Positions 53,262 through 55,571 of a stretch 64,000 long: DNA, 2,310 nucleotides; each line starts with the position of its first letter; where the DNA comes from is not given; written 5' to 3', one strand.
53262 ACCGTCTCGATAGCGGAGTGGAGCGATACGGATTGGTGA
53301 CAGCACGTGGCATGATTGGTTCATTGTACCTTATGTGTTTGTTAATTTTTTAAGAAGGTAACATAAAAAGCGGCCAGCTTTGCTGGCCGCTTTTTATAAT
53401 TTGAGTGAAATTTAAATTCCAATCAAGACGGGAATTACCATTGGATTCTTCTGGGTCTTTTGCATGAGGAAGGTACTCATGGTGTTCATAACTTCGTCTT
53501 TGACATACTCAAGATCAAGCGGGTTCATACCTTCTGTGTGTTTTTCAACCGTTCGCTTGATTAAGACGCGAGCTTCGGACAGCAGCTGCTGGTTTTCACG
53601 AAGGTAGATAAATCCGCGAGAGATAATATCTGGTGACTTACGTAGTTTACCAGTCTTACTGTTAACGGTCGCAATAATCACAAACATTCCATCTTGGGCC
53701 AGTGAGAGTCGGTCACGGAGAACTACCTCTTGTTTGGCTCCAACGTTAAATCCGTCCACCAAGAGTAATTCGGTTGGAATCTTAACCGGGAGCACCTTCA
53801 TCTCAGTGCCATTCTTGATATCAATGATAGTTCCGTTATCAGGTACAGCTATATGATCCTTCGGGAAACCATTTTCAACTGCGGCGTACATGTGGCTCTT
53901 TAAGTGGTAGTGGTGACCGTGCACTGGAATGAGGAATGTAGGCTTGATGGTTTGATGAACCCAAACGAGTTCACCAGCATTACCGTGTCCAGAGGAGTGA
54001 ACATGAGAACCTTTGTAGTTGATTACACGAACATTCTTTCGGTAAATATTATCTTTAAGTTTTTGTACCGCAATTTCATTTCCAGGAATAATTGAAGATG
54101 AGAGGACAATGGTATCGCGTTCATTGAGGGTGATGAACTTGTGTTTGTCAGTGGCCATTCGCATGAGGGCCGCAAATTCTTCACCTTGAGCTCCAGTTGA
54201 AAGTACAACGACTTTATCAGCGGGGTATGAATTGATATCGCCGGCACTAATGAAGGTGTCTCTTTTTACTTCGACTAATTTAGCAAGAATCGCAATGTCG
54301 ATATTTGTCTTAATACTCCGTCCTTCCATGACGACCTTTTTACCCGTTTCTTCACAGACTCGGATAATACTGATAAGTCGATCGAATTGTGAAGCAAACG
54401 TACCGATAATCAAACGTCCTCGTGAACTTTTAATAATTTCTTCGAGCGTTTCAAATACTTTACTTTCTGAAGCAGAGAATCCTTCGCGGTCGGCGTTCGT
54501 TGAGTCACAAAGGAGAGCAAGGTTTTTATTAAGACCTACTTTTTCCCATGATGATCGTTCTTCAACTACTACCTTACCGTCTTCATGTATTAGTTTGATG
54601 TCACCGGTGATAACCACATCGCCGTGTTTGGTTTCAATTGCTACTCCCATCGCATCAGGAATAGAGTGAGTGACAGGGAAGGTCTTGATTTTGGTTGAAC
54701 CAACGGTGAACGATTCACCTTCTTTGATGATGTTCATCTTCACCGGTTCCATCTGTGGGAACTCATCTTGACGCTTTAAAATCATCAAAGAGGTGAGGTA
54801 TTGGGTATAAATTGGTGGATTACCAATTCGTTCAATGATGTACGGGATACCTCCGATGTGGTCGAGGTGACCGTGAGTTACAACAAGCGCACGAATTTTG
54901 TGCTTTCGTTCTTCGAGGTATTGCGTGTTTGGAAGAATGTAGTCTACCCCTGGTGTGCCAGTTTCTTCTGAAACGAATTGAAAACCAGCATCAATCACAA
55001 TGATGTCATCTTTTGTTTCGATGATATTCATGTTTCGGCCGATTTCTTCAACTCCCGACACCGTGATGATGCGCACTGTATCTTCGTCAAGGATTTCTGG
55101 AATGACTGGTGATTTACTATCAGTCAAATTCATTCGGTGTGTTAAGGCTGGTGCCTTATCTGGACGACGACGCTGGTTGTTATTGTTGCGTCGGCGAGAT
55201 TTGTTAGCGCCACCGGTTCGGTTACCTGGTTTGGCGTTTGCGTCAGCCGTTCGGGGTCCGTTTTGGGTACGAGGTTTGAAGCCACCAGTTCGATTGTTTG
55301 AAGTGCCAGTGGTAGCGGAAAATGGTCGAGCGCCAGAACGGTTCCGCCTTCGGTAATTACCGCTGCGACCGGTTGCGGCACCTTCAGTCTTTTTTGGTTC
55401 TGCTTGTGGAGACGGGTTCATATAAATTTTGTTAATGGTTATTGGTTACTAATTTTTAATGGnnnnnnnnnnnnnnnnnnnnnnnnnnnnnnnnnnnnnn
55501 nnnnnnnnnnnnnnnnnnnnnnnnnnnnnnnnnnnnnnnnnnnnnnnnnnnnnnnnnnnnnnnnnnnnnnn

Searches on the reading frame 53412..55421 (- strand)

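Call 62: search_protein_families(library=pfam, proteins=[window:53412-55421:-], max_evalue=0.001)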
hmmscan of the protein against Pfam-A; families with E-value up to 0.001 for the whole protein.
window:53412-55421:- (669 aa): 5 families
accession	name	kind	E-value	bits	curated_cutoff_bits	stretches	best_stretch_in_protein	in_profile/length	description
PF22505.1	RNase_J_b_CASP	-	1.8e-37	128.3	27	1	335-458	2-125/126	Ribonuclease J, beta-CASP domain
PF17770.6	RNase_J_C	-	1.1e-24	87.7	23.8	1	567-668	1-101/102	Ribonuclease J C-terminal domain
PF12706.13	Lactamase_B_2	-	2.6e-15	57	27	1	141-281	3-149/200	Beta-lactamase superfamily domain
PF00753.33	Lactamase_B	-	4.9e-14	53.2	22.7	1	129-286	6-161/196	Metallo-beta-lactamase superfamily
PF07521.17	RMMBL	-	0.00047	20.5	21.6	0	473-518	10-57/63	Zn-dependent metallo-hydrolase RNA specificity domain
